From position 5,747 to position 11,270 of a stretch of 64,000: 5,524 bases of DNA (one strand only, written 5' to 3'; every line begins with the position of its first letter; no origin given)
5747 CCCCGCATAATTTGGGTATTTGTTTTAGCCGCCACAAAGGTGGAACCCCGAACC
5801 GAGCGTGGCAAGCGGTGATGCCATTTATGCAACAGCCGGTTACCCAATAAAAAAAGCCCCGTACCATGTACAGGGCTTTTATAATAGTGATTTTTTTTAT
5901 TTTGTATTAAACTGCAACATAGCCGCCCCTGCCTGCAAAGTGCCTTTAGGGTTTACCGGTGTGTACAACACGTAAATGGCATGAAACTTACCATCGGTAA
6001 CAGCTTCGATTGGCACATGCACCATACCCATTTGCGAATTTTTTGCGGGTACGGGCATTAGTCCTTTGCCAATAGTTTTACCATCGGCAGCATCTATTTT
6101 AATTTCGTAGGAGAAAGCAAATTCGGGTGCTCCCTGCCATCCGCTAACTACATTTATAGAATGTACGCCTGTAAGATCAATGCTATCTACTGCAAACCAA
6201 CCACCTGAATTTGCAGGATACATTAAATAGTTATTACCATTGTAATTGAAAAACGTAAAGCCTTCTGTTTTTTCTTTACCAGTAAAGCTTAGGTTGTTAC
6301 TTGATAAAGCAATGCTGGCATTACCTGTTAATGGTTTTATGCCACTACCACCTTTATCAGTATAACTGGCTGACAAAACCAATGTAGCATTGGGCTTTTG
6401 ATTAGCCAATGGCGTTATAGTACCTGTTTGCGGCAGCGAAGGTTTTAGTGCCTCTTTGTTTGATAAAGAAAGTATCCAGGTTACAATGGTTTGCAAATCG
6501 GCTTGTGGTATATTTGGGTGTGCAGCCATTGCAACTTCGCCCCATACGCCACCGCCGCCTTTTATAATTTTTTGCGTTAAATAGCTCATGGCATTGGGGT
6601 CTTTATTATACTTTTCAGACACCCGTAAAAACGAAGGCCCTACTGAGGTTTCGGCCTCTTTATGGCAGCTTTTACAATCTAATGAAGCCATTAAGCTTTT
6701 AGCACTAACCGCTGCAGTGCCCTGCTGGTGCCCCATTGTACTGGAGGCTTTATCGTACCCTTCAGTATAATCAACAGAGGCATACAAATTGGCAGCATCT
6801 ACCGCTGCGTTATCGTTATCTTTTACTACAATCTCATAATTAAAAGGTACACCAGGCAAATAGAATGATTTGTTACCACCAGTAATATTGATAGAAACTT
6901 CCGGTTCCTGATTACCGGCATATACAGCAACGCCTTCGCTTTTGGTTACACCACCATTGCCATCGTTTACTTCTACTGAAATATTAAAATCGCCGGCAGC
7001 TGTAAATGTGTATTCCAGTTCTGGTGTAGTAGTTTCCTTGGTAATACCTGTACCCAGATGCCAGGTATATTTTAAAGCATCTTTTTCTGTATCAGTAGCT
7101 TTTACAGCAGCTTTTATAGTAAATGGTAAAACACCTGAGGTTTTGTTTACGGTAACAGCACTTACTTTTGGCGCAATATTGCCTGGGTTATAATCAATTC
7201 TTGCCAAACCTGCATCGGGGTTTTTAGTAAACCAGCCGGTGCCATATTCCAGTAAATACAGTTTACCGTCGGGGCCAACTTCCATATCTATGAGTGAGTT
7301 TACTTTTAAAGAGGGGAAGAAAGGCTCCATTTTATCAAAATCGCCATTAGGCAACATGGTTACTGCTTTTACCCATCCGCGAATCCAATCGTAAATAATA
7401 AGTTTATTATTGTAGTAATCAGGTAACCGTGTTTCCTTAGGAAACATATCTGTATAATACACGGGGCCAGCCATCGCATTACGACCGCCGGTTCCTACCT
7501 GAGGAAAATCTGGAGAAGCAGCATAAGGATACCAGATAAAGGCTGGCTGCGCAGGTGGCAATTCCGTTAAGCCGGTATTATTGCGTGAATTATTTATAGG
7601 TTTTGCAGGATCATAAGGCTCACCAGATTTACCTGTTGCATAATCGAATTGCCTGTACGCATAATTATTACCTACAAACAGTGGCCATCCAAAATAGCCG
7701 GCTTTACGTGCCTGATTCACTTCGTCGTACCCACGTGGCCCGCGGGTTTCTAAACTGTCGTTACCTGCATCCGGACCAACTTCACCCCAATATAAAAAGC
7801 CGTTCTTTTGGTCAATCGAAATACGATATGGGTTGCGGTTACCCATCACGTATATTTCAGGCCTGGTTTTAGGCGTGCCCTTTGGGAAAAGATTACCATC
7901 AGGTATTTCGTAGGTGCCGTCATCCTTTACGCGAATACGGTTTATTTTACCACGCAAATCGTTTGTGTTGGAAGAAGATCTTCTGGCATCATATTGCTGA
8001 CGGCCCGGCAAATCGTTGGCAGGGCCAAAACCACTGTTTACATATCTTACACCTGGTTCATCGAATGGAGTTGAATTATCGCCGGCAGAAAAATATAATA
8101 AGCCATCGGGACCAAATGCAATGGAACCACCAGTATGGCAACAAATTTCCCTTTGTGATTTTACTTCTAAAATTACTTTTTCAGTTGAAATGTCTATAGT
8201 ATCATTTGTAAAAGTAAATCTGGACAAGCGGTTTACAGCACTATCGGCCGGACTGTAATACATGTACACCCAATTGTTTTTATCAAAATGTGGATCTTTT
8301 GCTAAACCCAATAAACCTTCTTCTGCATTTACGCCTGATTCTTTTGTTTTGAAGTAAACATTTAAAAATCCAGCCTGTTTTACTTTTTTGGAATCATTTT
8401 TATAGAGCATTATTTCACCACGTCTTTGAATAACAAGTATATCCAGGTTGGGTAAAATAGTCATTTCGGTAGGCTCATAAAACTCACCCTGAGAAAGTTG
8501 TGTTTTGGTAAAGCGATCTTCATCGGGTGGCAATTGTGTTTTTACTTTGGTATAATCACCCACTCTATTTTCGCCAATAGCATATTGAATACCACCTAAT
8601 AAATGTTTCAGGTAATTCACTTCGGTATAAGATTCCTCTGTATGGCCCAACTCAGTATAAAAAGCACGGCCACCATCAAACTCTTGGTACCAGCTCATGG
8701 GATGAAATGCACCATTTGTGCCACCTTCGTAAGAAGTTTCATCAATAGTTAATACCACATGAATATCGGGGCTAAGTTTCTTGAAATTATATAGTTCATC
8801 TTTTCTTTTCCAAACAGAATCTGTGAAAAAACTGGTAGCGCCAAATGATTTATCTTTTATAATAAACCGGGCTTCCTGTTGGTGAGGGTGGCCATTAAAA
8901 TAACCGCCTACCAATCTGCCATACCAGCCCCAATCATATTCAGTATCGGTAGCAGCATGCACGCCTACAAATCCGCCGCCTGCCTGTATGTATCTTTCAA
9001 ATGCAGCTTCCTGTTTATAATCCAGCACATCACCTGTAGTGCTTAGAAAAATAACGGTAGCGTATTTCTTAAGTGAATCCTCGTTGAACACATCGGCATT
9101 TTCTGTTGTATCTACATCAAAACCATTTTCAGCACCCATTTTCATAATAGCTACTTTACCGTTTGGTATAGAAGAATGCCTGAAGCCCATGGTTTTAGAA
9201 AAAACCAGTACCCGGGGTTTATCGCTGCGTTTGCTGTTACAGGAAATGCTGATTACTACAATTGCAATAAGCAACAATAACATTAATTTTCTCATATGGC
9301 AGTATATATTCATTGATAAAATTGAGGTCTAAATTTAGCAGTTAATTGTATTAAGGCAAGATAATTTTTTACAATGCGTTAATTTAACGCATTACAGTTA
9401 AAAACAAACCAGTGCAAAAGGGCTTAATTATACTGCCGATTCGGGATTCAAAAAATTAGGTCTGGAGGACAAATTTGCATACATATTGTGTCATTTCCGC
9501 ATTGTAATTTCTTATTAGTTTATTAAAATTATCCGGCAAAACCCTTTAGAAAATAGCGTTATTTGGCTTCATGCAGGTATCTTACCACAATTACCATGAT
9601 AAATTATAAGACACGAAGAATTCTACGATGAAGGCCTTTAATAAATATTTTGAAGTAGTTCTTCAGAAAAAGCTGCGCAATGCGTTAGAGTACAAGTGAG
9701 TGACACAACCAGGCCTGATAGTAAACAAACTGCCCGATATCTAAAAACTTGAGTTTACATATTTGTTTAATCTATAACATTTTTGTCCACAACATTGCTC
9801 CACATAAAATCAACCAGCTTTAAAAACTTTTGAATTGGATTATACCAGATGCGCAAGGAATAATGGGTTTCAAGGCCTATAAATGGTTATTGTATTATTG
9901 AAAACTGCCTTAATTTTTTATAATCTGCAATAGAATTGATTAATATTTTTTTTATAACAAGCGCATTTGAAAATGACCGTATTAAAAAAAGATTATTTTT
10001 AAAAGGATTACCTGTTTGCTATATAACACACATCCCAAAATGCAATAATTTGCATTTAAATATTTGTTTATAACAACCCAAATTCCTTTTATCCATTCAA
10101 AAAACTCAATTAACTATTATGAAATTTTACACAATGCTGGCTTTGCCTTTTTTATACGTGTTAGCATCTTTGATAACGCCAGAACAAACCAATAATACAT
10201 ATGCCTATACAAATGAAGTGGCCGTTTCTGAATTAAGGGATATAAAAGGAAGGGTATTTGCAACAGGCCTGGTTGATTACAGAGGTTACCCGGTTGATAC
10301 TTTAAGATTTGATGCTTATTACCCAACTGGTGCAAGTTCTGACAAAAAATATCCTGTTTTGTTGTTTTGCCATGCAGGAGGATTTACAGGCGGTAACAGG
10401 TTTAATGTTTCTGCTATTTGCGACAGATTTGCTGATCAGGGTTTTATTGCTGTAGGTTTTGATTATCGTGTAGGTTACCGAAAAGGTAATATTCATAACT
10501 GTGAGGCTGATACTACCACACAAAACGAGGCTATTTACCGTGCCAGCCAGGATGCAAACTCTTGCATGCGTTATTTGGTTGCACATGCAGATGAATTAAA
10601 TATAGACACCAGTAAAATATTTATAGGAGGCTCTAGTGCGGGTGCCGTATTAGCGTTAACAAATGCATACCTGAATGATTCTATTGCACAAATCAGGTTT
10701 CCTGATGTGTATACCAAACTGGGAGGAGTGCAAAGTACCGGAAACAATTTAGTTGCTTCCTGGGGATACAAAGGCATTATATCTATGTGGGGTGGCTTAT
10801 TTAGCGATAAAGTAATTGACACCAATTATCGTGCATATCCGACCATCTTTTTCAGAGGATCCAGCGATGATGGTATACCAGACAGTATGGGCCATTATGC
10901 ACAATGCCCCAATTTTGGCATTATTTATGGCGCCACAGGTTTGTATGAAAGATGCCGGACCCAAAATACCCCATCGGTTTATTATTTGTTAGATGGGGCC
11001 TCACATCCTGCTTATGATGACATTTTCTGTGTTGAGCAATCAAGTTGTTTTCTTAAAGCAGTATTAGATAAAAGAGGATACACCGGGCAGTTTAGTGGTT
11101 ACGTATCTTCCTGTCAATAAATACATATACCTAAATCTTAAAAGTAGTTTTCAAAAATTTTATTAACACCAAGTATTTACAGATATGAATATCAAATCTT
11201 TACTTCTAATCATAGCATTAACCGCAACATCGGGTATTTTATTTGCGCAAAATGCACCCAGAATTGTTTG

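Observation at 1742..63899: Hyper-abundant ~50-bp intergenic element, 28 copies in 64 kb (box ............, ~18-bp spacer, core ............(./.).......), in half and full palindromic forms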

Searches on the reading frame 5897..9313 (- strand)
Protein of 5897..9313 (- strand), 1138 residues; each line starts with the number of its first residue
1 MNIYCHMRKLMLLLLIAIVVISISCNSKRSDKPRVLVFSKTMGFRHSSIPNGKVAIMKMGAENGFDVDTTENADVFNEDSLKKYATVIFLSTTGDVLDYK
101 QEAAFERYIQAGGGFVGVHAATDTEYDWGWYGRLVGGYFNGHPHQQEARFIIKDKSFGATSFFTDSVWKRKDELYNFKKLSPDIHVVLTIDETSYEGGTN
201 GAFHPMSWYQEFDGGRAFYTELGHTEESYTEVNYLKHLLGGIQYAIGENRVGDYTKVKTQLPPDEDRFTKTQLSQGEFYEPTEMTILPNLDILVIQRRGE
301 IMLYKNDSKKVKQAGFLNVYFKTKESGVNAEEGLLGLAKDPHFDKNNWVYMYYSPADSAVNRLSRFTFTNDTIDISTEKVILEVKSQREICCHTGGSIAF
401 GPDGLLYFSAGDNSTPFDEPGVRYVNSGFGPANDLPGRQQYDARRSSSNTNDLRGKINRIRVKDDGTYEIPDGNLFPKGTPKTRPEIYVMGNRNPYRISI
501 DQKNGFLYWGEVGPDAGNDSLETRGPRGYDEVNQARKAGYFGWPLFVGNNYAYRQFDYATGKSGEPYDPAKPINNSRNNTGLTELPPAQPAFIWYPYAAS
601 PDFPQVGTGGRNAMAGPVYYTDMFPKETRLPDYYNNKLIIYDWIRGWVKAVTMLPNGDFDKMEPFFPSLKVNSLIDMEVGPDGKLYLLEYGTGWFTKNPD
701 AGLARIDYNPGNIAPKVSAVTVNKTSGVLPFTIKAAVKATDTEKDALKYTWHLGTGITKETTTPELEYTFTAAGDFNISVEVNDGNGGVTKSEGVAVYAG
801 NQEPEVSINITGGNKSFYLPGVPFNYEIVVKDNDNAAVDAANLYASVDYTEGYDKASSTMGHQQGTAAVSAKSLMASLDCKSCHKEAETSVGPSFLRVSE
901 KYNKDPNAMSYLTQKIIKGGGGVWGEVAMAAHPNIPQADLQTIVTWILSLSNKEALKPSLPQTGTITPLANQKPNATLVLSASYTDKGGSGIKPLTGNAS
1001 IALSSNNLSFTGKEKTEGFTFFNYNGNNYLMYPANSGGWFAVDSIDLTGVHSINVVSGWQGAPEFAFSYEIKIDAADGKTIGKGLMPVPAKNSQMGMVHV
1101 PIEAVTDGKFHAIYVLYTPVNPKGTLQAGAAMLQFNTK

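Call 20: search_protein_families(library=pfam, proteins=[window:5897-9313:-], max_evalue=0.00001)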
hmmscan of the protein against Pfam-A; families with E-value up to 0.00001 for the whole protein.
window:5897-9313:- (1138 aa): 4 families
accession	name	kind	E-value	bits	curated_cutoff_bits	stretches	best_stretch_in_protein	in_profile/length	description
PF06283.17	ThuA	-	6.6e-75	252.4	33.4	1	34-245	1-209/209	Trehalose utilisation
PF07995.17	GSDH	-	1.3e-36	127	25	1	280-560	3-237/332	Glucose / Sorbosone dehydrogenase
PF00801.26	PKD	-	7.7e-09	35.9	23.5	1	730-792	16-75/80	PKD domain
PF18911.6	PKD_4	-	1.2e-06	28.8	27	1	736-793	23-79/85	PKD domain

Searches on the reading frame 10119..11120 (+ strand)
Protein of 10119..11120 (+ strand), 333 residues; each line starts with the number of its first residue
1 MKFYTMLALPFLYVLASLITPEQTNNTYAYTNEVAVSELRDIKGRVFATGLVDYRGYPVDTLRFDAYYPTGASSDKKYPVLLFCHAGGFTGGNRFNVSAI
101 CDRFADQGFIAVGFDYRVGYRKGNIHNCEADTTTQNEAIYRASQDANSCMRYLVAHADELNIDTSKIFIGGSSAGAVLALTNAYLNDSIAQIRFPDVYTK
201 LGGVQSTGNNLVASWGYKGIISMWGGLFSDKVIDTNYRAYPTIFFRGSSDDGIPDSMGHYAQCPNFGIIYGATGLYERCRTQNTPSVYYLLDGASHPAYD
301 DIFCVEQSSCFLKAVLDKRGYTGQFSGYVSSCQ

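Call 20: search_protein_families(library=pfam, proteins=[window:10119-11120:+], max_evalue=0.00001)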
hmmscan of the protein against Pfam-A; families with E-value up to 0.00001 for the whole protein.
window:10119-11120:+ (333 aa): 3 families
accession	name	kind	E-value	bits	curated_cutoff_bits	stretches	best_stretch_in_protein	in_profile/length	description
PF20434.5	BD-FAE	-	3.5e-15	56.5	26.8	1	65-187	2-111/215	BD-FAE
PF07859.19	Abhydrolase_3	-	2.2e-09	37.9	25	0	142-183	48-89/210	alpha/beta hydrolase fold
PF00135.34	COesterase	-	8.7e-06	25.4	27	0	60-179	84-197/515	Carboxylesterase family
